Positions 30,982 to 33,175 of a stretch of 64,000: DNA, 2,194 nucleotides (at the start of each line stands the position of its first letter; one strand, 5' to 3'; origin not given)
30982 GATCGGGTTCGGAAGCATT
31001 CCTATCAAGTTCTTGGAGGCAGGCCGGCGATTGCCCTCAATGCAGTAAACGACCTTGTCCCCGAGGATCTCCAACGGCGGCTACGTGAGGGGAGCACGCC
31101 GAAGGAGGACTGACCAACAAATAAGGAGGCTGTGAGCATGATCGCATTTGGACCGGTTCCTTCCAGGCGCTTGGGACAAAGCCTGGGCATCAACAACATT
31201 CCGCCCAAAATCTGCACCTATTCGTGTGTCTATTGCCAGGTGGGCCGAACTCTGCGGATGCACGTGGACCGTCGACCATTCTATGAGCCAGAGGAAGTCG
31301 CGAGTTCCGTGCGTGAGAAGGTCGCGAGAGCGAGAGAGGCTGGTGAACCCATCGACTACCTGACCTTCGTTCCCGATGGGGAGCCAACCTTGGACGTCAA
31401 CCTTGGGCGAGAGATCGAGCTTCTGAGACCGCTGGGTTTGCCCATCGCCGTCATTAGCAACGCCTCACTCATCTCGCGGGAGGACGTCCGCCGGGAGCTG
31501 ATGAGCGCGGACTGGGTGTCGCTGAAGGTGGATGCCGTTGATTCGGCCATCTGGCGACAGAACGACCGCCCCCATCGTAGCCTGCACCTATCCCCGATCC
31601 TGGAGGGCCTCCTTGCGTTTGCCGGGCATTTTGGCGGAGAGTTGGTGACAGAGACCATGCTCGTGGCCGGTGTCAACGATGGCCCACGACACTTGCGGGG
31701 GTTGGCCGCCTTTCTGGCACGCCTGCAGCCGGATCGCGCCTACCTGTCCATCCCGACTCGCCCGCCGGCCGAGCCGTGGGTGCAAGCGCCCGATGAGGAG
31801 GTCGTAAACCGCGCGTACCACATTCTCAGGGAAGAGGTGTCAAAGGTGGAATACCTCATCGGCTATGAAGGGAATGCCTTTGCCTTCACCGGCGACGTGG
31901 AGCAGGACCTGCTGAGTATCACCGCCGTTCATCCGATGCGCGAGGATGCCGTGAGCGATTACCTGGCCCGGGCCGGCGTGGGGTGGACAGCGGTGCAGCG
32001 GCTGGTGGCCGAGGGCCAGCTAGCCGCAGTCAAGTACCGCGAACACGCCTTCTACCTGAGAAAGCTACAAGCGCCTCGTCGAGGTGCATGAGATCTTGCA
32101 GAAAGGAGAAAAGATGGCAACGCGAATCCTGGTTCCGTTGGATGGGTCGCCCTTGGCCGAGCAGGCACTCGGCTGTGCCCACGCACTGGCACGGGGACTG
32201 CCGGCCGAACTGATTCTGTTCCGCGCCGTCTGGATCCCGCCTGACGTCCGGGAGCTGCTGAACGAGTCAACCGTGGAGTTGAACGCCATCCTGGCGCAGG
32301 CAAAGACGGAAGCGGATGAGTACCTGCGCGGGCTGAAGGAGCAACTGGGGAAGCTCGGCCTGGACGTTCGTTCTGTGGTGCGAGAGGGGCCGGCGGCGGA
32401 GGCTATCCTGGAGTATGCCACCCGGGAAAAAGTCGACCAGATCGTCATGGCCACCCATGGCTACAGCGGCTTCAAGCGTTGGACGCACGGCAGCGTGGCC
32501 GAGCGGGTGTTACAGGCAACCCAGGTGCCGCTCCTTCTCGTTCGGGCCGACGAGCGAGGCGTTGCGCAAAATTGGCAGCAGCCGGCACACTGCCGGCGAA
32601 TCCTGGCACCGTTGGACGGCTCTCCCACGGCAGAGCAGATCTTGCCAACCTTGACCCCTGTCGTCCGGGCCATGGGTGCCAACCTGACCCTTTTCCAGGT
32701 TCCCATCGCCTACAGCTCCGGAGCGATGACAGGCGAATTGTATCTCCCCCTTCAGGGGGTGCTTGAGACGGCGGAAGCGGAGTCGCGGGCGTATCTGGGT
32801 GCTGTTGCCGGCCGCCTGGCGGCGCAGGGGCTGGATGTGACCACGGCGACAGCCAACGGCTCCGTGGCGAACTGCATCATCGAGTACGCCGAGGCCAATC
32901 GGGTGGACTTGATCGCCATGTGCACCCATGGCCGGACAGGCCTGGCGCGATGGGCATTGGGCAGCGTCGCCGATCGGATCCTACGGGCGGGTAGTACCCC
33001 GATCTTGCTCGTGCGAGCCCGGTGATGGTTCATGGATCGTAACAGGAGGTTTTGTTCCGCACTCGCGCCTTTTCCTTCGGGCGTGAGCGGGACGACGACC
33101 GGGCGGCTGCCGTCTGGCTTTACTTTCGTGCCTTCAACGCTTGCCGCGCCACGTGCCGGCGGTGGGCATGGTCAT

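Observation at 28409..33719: Uncharacterised DUF1638 / MBL-fold / small ORF / COG0731 radical-SAM / tandem-USP / Fur-family operon behind a consensus promoter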

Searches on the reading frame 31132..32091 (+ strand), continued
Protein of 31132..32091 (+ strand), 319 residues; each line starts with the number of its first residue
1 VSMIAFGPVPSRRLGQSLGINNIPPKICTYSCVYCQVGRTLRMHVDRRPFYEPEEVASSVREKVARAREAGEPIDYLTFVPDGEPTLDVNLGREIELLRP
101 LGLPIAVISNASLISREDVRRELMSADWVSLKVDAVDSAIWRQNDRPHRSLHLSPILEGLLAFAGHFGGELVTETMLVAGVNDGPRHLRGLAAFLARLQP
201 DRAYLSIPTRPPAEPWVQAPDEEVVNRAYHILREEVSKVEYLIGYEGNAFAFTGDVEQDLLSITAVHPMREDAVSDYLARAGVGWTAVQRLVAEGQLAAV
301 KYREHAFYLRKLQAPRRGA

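Call 63: find_encoding_contigs(protein=P0003, flank=9000, max_places=3)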
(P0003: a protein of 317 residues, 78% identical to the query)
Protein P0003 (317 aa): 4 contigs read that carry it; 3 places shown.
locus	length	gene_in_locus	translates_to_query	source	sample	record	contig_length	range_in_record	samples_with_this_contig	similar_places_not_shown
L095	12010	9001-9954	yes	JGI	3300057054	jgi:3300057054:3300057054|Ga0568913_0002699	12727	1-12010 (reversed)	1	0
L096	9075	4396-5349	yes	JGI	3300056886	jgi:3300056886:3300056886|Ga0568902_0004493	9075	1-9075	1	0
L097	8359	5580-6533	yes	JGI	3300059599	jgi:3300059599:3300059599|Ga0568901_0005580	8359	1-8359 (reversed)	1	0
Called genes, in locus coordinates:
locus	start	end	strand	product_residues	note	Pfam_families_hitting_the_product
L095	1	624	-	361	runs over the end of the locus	PF01883:FeS_assembly_P, PF01656:CbiA, PF10609:ParA, PF13614:AAA_31 (faint)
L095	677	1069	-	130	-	PF03551:PadR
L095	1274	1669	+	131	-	PF03551:PadR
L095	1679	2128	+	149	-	PF00582:Usp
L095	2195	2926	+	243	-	PF13938:DUF4213, PF04016:DUF364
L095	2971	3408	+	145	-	PF08821:CGGC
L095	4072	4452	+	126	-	PF17253:DUF5320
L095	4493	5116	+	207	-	PF01327:Pep_deformylase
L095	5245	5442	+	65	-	PF09723:Zn_ribbon_8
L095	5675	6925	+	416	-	PF07690:MFS_1, PF12832:MFS_1_like (weak), PF07690:MFS_1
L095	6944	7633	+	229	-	PF07796:DUF1638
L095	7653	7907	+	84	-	PF07615:Ykof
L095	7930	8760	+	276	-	PF00753:Lactamase_B, PF23023:Anti-Pycsar_Apyc1, PF12706:Lactamase_B_2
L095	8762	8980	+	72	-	-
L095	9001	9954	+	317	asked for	PF04055:Radical_SAM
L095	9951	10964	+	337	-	PF00586:AIRS, PF02769:AIRS_C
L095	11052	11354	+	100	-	PF02922:CBM_48, PF16561:AMPK1_CBM (weak)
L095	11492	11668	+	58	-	-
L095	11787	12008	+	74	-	?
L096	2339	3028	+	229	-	PF07796:DUF1638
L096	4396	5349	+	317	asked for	PF04055:Radical_SAM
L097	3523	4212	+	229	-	PF07796:DUF1638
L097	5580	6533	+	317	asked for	PF04055:Radical_SAM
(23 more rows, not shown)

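Call 68: search_protein_families(library=ncbifam, proteins=[L095:9951-10964:+, L001:8972-10027:+, L001:4739-5845:+, L001:5842-6831:+, L001:6853-7980:+, L095:7653-7907:+, L095:11052-11354:+, L095:8762-8980:+], max_evalue=0.001)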
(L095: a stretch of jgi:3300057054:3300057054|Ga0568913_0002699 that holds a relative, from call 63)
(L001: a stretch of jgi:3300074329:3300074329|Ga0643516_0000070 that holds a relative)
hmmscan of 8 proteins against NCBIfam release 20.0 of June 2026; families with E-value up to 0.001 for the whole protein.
L095:9951-10964:+ (337 aa): 18 families
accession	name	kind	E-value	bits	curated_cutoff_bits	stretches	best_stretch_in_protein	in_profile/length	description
TIGR01379.1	thiL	equivalog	1.4e-31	109.7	184.15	1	42-321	42-316/320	thiamine-phosphate kinase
TIGR02124.1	hypE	equivalog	5.6e-27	94.6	251.6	1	49-307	55-308/332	hydrogenase expression/formation protein HypE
TIGR00476.1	selD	equivalog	1.6e-24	86.7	125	1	14-257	27-264/311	selenide, water dikinase SelD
NF004351.0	PRK05731.1-4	equivalog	9.3e-22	77.5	324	1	57-311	72-307/321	thiamine-phosphate kinase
NF004353.0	PRK05731.2-2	equivalog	9.7e-18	64.3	301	1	41-321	35-298/311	thiamine-phosphate kinase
NF002098.0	PRK00943.1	equivalog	1.6e-16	60.2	299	1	18-255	35-266/347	selenide, water dikinase SelD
NF010705.0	PRK14105.1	equivalog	1.7e-12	46.9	291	1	30-310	45-338/345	selenide, water dikinase SelD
TIGR03267.1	methan_mark_2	hypoth_equivalog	1.9e-12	46.9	365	1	29-310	41-306/323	methanogenesis marker 2 protein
NF004350.0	PRK05731.1-1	equivalog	2.3e-12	46.4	441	1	40-315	50-313/325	thiamine-phosphate kinase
TIGR04049.1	AIR_rel_sll0787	hypoth_equivalog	2.6e-12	46.5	321.3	1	60-311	76-302/318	sll0787 family AIR synthase-like protein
TIGR04050.1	MSMEG_0567_Cter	hypoth_equivalog_domain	8.3e-12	45.1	312.2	1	30-307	30-288/296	MSMEG_0567/sll0787 family protein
NF002290.1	PRK01213.1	equivalog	3.4e-06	25.5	648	1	87-318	120-348/723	phosphoribosylformylglycinamidine synthase subunit PurL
NF004354.0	PRK05731.2-3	equivalog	1.2e-05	24.9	204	1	58-160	48-146/273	thiamine-phosphate kinase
TIGR01736.1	FGAM_synth_II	equivalog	2.6e-05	22.7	525.75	1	47-318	82-349/718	phosphoribosylformylglycinamidine synthase subunit PurL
TIGR04369.1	fusion_not_SelD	hypoth_equivalog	3.2e-05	22.3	700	1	63-242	419-608/701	oxidoreductase/SelD-related fusion protein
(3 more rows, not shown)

L001:8972-10027:+ (351 aa): 20 families
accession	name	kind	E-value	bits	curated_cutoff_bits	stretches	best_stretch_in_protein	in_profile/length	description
TIGR04337.1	AmmeMemoSam_rS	hypoth_equivalog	4.3e-113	377.7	220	1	7-333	4-332/349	AmmeMemoRadiSam system radical SAM enzyme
TIGR02494.1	PFLE_PFLC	subfamily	4.7e-16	58.9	174.35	1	132-242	133-243/293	glycyl-radical enzyme activating protein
TIGR04041.1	activase_YjjW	hypoth_equivalog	4.4e-15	55.8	250.2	1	131-251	117-236/276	YjjW family glycine radical enzyme activase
TIGR02493.1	PFLA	equivalog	1.6e-13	50.6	231.75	1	74-240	17-185/235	pyruvate formate-lyase-activating protein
TIGR02666.1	moaA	equivalog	3.7e-12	45.9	284.05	1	79-230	17-174/336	GTP 3',8-cyclase MoaA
NF048010.1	SfplDhtActHpsHDes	equivalog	1.4e-11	43.7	430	1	131-241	140-252/298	(2S)-3-sulfopropanediol dehydratase activating enzyme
NF043069.1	T4HPD_activ_SAM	equivalog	1.8e-11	44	425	1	131-240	132-241/299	trans-4-hydroxy-L-proline dehydratase activase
NF033719.1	ind_deCO2_activ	equivalog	3.9e-11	42.8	425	1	129-240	136-247/302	indoleacetate decarboxylase activase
TIGR02495.1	NrdG2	equivalog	7.3e-10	38.5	131.15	1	69-232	13-174/193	anaerobic ribonucleoside-triphosphate reductase activating protein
TIGR04003.1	rSAM_BssD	equivalog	9.5e-10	38.1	496.45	1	128-240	133-246/314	[benzylsuccinate synthase]-activating enzyme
NF048008.1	SfplDhtActHpfHKleb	equivalog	2.8e-09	36.7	500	1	132-243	136-247/308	(2S)-3-sulfopropanediol dehydratase activating enzyme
NF033717.2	HPDL_rSAM_activ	equivalog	4.8e-09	35.9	420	1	126-240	134-250/311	4-hydroxyphenylacetate decarboxylase activase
TIGR02668.1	moaA_archaeal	equivalog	1.5e-07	30.7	325.25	1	79-230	17-167/303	GTP 3',8-cyclase MoaA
NF038283.1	viperin_w_prok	equivalog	3.9e-07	29.5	180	1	80-191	10-124/281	viperin family antiviral radical SAM protein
TIGR04395.1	cutC_activ_rSAM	equivalog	1.3e-06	28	360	1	138-239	145-246/309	choline TMA-lyase-activating enzyme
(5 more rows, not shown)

L001:4739-5845:+ (368 aa): 3 families
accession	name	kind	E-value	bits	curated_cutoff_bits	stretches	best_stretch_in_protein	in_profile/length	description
NF002033.0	PRK00861.1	subfamily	0.00014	20.6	293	0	89-145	50-108/328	putative lipid kinase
TIGR00147.1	TIGR00147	subfamily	0.00069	18.7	118.65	0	89-164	40-120/296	YegS/Rv2252/BmrU family lipid kinase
TIGR03702.1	lip_kinase_YegS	equivalog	0.00087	18.4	387.45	0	92-133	39-80/295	lipid kinase YegS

L001:5842-6831:+ (329 aa): 49 families (the best 25 are shown)
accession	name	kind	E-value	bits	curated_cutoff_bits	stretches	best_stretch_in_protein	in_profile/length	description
TIGR01141.1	hisC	equivalog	5e-70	236.1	276.55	1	3-322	21-348/349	histidinol-phosphate transaminase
NF002877.0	PRK03317.1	equivalog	1.1e-53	182.4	409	1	4-323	33-366/374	histidinol-phosphate transaminase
NF003496.0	PRK05166.1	equivalog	2.3e-47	161.5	540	1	3-324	37-370/373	histidinol-phosphate transaminase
NF002878.0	PRK03321.1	subfamily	2e-46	158.4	374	1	2-323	22-348/352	histidinol-phosphate transaminase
TIGR01140.1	L_thr_O3P_dcar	equivalog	1.4e-43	149.3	290.55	1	11-321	28-331/331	threonine-phosphate decarboxylase CobD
NF006580.0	PRK09105.1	subfamily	1.9e-42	145.4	444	1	3-324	47-371/375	pyridoxal phosphate-dependent aminotransferase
NF051461.1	pyoverd_PtaA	equivalog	4.3e-41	140.8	500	1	2-322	34-358/359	pyoverdine biosynthesis transaminase PtaA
NF002726.0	PRK02610.1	equivalog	2.6e-40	138.5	391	1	26-321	55-366/374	histidinol-phosphate transaminase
NF006014.0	PRK08153.1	equivalog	8.1e-35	120.4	510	1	5-322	36-362/370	pyridoxal phosphate-dependent aminotransferase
NF005915.1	PRK07908.1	equivalog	1e-24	87.5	360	1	21-320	31-331/332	Rv2231c family histidinol phosphate aminotransferase CobC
NF053748.1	bifunc_CobBC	exception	8.5e-23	80.6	950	1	20-320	498-796/797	bifunctional hydrogenobyrinic acid a,c-diamide synthase/histidinol phosphate aminotransferase CobBC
NF006225.0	PRK08354.1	equivalog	7.9e-20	71.5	288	1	74-323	79-315/318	putative aminotransferase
NF041364.1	GntC_guanitoxin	equivalog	3.9e-19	68.7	415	1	40-322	39-352/356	guanitoxin biosynthesis PLP-dependent (S)-gamma-hydroxy-L-arginine cyclodehydratase GntC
NF004870.0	PRK06225.1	equivalog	4.9e-16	58.4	351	1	29-313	57-362/380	pyridoxal phosphate-dependent aminotransferase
NF006488.0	PRK08912.1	equivalog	1.8e-15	56.8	498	1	55-273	88-319/387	aminotransferase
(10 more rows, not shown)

L001:6853-7980:+ (375 aa): 0 families

L095:7653-7907:+ (84 aa): 0 families

L095:11052-11354:+ (100 aa): 4 families
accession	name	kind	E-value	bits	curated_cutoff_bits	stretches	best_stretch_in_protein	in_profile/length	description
NF009221.0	PRK12568.1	equivalog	7.9e-07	27.5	1270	1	24-76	163-216/745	1,4-alpha-glucan branching enzyme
NF003811.1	PRK05402.1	equivalog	2.7e-06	26.2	741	1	25-70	40-86/619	1,4-alpha-glucan branching protein GlgB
NF008967.0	PRK12313.1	equivalog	9.7e-06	24.2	577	1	9-70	34-94/633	1,4-alpha-glucan branching protein GlgB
TIGR01515.1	branching_enzym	equivalog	0.00012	20.8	463.95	1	24-68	38-83/607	1,4-alpha-glucan branching enzyme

L095:8762-8980:+ (72 aa): 0 families

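Call 89: search_solved_structures(query=A2, max_evalue=0.01)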
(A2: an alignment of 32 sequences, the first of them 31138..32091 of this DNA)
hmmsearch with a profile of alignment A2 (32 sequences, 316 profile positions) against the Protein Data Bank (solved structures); distinct sequences matched with E-value up to 0.01: 14.
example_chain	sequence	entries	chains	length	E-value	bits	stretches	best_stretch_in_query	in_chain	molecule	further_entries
9dfn_A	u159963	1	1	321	0.00015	24.3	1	78-166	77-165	Radical SAM core domain-containing protein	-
5tgs_A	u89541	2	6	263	0.00022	23.8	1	23-112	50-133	7-carboxy-7-deazaguanine synthase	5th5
9dfu_A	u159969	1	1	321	0.00025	23.6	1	80-163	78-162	Radical SAM core domain-containing protein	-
6b4c_A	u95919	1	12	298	0.00043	22.8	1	80-187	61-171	Viperin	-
7n7i_A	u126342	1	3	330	0.00053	22.5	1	80-186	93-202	Viperin-like enzyme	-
9dgw_A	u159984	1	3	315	0.00053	22.5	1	80-187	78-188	Radical SAM core domain-containing protein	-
9dfw_A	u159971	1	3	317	0.00056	22.5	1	80-187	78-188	Radical SAM core domain-containing protein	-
5vsl_A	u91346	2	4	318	0.0007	22.1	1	19-252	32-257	Radical S-adenosyl methionine domain-containing protein 2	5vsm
6q2p_A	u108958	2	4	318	0.0012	21.3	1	19-252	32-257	Radical S-adenosyl methionine domain-containing protein 2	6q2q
6fz6_A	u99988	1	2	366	0.0016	21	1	27-235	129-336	Probable dual-specificity RNA methyltransferase RlmN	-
6djt_A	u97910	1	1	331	0.0022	20.5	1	68-191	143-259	S-adenosyl-L-methionine-dependent tRNA 4-demethylwyosine synthase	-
7n7h_A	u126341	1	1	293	0.0029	20.1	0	19-250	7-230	VIPERIN-LIKE ENZYME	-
2z2u_A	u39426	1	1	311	0.0034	19.9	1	68-192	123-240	UPF0026 protein MJ0257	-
8vpo_A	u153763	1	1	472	0.0041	19.6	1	19-123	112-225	Radical SAM core domain-containing protein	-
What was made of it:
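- On TYW1/Taw1 (COG0731 label): In the PDB profile search, TYW1 scores E 2-3e-3, weaker than viperin-like enzymes and QueE (call 89).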

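Call 91: search_protein_families(library=pfam, proteins=[P0246, P0263, P0292, P0242, P0319, P0322, P0323, P0366, P0326, P0309], max_evalue=0.001)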
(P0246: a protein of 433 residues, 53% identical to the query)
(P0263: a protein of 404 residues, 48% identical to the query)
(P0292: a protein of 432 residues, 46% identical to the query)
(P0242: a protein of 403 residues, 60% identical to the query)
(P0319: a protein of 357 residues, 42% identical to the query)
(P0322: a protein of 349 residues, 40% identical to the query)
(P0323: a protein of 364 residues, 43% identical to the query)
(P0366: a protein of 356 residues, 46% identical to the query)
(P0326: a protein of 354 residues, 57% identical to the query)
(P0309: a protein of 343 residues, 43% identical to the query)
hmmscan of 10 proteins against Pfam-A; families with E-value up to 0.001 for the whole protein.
P0246 (433 aa): 1 family
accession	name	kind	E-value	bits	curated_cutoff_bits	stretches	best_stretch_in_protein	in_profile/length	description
PF04055.27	Radical_SAM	-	3.9e-11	43.9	29.5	1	25-144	6-122/166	Radical SAM superfamily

P0263 (404 aa): 1 family
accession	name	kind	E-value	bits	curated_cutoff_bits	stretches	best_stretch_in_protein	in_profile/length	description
PF04055.27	Radical_SAM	-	6.8e-16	59.3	29.5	1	22-187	3-163/166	Radical SAM superfamily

P0292 (432 aa): 1 family
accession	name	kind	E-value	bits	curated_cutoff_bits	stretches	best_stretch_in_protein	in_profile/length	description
PF04055.27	Radical_SAM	-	4.6e-13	50.1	29.5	1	36-193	6-157/166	Radical SAM superfamily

P0242 (403 aa): 1 family
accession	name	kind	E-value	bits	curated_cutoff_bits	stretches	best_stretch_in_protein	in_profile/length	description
PF04055.27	Radical_SAM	-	1.5e-10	42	29.5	1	107-271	3-157/166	Radical SAM superfamily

P0319 (357 aa): 1 family
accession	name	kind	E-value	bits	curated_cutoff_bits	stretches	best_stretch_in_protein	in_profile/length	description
PF04055.27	Radical_SAM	-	9.4e-13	49.1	29.5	1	71-233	5-162/166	Radical SAM superfamily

P0322 (349 aa): 1 family
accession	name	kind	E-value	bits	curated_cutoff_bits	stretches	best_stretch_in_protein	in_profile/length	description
PF04055.27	Radical_SAM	-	2.1e-13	51.2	29.5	1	60-218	6-158/166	Radical SAM superfamily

P0323 (364 aa): 1 family
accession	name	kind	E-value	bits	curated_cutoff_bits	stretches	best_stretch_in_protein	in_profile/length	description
PF04055.27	Radical_SAM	-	3.9e-16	60.1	29.5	1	56-224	5-165/166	Radical SAM superfamily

P0366 (356 aa): 2 families
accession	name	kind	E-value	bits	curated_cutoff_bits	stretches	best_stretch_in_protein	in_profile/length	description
PF01980.22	TrmO_N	-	1.6e-33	115.8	26.8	1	237-351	1-116/116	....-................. O N-terminal domain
PF04055.27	Radical_SAM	-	6.4e-10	39.9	29.5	1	37-143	53-162/166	Radical SAM superfamily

P0326 (354 aa): 0 families

P0309 (343 aa): 1 family
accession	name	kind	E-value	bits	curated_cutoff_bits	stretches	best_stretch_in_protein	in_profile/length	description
PF04055.27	Radical_SAM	-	4.2e-10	40.5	29.5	1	30-168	7-139/166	Radical SAM superfamily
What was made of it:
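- Tried and rejected: Not used (call 91).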

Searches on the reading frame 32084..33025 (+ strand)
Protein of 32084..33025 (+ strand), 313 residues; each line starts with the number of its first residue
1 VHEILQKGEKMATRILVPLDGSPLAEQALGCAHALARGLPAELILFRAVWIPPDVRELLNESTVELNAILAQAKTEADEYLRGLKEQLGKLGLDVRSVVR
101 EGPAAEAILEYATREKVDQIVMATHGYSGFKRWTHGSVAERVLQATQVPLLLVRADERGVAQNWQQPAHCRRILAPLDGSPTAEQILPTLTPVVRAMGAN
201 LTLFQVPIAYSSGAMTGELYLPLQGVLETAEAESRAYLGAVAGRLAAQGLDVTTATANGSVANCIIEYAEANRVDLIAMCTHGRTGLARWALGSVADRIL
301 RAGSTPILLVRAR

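Call 3: search_protein_families(library=pfam, proteins=[window:32084-33025:+], max_evalue=0.01)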
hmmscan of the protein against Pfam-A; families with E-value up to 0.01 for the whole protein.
window:32084-33025:+ (313 aa): 2 families
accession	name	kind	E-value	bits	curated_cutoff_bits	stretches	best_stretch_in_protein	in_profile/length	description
PF00582.32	Usp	-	4.8e-48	163.7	24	2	11-154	1-141/141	Universal stress protein family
PF00875.24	DNA_photolyase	-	0.005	17.2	26.6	0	79-144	53-115/164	DNA photolyase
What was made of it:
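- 32114..33025 (+): Tandem universal stress protein (two Usp domains), 303 aa. Pfam Usp 164 bits in two stretches (call 3).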

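Call 4: search_protein_families(library=ncbifam, proteins=[window:32084-33025:+], max_evalue=0.01)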
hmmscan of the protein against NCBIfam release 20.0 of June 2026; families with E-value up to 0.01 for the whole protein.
window:32084-33025:+ (313 aa): 5 families
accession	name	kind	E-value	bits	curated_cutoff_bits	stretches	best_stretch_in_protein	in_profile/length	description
NF011581.0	PRK15005.1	equivalog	5.2e-08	33.2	166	0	228-311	62-144/144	universal stress protein UspF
NF007512.0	PRK10116.1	equivalog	1.2e-06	28.7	167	1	14-154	5-138/142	universal stress protein UspC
NF008380.0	PRK11175.1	equivalog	8.1e-06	25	227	0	84-157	229-303/313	universal stress protein UspE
NF038185.1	KdpD_non_kinase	exception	0.00055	19.3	550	0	81-151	299-367/373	KdpD-like non-kinase potassium sensor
NF012000.0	PRK15456.1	equivalog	0.0012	18.9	189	0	233-311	65-142/142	universal stress protein UspG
